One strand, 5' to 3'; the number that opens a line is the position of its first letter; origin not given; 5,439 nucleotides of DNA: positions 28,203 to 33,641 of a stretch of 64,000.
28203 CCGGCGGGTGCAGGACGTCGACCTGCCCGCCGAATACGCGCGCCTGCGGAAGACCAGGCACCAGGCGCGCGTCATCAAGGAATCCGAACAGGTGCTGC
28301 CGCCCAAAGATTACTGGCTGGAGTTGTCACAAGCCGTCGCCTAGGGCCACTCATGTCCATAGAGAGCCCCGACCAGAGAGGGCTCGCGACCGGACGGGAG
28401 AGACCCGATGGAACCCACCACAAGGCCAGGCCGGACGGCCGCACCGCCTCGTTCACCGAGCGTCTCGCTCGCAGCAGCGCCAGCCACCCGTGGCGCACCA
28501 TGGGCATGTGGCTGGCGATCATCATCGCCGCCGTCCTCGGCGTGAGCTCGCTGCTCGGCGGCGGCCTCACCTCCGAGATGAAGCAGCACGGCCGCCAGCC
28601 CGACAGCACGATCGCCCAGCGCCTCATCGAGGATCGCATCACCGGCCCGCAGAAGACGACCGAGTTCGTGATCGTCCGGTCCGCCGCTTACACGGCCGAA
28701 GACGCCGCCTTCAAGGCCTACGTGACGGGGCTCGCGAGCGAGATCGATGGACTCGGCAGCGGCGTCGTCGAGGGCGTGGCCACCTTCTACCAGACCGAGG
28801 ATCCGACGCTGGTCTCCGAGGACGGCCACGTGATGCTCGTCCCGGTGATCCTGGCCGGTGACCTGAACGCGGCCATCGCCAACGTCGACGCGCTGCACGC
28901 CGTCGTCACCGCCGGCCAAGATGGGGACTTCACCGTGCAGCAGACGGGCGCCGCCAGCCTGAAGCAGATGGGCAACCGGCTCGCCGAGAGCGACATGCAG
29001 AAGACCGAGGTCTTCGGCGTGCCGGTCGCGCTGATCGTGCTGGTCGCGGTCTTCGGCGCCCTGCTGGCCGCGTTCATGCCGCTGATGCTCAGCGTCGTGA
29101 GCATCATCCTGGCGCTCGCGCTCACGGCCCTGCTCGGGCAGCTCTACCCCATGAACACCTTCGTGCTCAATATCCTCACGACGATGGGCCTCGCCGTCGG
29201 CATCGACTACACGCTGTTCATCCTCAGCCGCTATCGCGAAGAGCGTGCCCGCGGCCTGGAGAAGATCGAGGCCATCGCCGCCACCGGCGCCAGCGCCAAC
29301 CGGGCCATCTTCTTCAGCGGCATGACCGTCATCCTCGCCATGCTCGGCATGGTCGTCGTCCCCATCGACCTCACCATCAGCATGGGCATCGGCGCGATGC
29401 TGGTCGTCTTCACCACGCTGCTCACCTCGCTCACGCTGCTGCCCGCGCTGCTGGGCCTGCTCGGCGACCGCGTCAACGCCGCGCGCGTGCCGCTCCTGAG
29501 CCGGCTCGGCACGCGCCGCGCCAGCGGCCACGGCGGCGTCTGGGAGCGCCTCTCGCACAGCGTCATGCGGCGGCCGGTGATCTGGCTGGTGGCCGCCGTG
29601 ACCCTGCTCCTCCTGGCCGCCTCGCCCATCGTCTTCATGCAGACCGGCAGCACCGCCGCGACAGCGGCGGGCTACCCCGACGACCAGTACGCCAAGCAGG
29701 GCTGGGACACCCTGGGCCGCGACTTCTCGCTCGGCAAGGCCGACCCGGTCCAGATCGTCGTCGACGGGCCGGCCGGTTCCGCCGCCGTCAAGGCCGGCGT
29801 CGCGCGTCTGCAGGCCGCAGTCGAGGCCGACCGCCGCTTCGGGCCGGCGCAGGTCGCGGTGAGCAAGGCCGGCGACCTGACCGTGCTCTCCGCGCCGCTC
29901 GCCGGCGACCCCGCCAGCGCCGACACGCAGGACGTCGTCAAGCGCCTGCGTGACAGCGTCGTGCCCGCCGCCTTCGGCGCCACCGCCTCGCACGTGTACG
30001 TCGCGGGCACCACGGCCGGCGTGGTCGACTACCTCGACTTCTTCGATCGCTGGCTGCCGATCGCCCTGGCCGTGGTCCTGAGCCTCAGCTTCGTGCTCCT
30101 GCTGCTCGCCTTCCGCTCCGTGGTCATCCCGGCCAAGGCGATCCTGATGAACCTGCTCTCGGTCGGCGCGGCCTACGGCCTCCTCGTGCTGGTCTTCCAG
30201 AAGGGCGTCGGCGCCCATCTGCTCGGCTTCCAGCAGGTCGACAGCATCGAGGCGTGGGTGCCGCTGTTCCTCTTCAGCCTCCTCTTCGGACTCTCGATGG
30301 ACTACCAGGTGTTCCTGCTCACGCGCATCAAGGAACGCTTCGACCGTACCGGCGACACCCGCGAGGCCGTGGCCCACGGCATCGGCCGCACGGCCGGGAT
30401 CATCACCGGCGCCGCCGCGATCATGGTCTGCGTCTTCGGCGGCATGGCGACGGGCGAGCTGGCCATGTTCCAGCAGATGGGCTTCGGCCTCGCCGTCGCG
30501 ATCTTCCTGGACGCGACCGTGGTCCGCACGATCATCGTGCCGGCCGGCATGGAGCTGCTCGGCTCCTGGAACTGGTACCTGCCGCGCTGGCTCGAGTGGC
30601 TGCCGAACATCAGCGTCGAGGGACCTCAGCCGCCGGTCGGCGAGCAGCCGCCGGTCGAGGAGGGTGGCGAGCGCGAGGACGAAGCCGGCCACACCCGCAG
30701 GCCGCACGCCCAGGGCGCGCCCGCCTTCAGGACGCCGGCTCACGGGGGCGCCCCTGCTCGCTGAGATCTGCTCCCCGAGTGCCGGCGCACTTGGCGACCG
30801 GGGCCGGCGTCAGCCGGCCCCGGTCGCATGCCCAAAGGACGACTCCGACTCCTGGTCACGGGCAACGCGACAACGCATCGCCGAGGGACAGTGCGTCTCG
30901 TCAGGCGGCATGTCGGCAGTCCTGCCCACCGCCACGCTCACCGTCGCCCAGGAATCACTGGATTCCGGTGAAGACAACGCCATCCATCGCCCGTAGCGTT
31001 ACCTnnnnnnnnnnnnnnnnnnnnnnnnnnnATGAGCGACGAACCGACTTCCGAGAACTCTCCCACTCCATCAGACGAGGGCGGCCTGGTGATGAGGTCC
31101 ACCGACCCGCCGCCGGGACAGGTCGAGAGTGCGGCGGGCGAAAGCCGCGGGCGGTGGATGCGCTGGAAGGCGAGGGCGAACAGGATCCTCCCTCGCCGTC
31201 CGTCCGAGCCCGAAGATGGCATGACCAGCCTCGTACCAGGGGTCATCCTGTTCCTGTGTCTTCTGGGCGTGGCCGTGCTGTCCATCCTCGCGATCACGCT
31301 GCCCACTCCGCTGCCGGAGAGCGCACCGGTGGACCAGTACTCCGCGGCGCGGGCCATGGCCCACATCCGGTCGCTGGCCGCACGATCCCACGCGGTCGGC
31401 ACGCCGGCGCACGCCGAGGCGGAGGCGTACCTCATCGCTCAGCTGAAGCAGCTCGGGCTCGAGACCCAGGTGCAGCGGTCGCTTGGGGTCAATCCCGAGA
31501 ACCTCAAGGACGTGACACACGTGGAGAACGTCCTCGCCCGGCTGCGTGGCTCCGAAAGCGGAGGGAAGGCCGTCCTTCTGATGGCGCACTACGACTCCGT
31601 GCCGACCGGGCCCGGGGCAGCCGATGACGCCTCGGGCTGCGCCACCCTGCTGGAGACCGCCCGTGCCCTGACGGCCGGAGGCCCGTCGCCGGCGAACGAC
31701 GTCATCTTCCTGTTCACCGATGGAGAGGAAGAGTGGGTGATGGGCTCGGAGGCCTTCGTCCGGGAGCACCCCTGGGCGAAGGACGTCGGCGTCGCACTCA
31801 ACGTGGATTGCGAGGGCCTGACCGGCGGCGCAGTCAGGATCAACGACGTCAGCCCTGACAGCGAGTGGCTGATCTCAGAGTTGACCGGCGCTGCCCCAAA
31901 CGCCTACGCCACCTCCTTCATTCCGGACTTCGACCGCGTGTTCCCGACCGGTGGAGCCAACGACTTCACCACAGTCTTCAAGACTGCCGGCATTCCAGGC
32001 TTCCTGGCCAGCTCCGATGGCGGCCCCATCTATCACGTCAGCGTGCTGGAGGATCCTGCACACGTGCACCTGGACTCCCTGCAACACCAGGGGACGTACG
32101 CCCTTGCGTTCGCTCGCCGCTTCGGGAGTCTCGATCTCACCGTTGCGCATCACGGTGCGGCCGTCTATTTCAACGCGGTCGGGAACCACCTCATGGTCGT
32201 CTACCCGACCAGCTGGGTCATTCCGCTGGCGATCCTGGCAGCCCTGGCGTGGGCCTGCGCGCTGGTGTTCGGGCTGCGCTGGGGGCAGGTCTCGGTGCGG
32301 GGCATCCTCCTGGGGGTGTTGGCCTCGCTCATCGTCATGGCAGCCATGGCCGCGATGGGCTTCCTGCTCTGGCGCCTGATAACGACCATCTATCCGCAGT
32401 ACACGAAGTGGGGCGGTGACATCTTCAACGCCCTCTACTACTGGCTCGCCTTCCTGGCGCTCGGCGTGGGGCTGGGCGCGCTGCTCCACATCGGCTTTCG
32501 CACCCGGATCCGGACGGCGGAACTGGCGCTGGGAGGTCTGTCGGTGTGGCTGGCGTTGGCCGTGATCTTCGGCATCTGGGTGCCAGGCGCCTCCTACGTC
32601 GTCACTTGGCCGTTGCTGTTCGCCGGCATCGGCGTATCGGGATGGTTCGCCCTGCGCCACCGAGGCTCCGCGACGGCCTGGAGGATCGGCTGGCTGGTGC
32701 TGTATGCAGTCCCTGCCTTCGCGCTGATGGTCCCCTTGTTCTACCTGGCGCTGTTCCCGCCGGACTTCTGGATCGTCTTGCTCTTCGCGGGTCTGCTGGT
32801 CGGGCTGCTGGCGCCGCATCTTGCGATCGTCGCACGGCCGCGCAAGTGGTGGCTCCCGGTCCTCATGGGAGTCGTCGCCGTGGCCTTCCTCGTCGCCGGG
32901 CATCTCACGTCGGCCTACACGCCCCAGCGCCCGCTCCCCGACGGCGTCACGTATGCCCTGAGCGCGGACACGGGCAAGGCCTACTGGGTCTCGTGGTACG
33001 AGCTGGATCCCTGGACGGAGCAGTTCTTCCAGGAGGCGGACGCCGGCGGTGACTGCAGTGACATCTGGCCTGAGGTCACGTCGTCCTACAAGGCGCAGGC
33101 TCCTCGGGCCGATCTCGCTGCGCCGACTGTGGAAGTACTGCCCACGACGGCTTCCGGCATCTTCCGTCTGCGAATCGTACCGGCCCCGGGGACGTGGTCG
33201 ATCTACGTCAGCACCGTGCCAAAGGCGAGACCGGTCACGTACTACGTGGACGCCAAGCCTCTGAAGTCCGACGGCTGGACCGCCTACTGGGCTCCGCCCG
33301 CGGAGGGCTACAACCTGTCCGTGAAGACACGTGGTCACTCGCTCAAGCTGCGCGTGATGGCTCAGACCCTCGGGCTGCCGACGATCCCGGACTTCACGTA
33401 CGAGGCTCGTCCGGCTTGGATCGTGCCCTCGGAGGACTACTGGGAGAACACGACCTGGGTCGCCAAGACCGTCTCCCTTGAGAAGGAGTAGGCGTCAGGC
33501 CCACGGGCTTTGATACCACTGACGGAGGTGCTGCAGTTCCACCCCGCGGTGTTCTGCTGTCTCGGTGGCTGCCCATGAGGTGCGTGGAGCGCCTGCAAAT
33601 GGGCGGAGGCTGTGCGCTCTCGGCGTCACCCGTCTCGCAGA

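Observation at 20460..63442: Orientation-locked palindrome block P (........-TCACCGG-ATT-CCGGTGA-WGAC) upstream of eight genes, including two outside the arrays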

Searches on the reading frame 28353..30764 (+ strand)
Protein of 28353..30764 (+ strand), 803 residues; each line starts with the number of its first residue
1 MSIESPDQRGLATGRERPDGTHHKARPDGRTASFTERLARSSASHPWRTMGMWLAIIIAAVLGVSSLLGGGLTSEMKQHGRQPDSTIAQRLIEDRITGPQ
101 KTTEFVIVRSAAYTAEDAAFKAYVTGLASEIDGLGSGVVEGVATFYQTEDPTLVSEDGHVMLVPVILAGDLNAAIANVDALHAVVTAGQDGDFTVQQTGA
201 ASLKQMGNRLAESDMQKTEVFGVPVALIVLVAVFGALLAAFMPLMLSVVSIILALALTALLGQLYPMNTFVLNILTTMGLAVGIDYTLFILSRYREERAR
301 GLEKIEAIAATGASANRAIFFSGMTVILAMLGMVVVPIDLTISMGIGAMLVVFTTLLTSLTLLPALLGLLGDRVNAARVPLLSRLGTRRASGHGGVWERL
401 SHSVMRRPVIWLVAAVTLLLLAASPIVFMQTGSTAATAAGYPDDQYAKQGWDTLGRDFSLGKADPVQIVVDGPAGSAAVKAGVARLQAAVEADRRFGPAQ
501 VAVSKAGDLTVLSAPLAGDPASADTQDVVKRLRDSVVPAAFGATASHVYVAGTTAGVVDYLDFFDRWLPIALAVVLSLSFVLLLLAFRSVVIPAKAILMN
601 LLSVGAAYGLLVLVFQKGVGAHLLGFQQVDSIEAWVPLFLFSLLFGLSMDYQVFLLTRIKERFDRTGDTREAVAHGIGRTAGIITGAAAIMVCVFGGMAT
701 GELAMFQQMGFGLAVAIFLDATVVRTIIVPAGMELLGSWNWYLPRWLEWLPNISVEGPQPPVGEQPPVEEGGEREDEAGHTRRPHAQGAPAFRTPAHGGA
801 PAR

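Call 28: search_protein_families(library=pfam, proteins=[window:28353-30764:+], max_evalue=0.001)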
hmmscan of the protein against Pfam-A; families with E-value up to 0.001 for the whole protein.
window:28353-30764:+ (803 aa): 1 family
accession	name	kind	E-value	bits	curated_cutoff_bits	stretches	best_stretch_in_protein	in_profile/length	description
PF03176.21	MMPL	-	6e-94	315.1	20.5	2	82-409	6-331/333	MMPL family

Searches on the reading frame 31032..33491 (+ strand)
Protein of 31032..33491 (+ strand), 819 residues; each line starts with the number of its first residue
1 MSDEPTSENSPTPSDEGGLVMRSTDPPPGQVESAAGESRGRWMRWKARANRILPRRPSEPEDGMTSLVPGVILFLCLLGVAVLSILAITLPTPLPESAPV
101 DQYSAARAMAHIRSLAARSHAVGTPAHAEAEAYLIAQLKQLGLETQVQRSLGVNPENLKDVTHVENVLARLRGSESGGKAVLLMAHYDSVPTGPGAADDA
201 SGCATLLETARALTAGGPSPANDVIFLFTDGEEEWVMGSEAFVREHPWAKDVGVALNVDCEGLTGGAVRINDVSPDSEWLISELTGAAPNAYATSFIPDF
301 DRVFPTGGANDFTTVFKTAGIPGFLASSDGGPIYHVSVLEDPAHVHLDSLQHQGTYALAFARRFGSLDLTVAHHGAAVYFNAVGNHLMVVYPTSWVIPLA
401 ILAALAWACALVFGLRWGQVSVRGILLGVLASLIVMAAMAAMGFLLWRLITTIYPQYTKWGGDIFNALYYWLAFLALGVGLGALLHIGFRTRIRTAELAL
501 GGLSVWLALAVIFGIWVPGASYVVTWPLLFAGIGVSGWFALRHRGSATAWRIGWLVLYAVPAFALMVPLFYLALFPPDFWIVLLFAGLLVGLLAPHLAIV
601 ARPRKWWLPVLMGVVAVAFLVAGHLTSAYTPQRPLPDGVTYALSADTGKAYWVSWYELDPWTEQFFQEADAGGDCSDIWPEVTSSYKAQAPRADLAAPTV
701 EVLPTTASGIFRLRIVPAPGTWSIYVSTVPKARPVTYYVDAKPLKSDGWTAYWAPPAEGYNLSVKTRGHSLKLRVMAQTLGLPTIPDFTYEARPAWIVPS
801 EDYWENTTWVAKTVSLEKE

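Call 15: search_protein_families(library=pfam, proteins=[window:31032-33491:+], max_evalue=0.01)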
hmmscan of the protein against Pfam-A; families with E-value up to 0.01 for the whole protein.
window:31032-33491:+ (819 aa): 2 families
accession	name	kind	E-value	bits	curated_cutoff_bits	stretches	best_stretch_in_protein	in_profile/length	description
PF04389.22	Peptidase_M28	-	1.4e-38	133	21.3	1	166-360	1-192/193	Peptidase family M28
PF01546.33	Peptidase_M20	-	1.6e-07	31.9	24.6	1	182-324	1-171/206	Peptidase family M20/M25/M40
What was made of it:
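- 31032..33491 (+): Downstream gene of module 2: membrane M28 peptidase, 819 aa. call 15 (PF04389, 1.4e-38)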
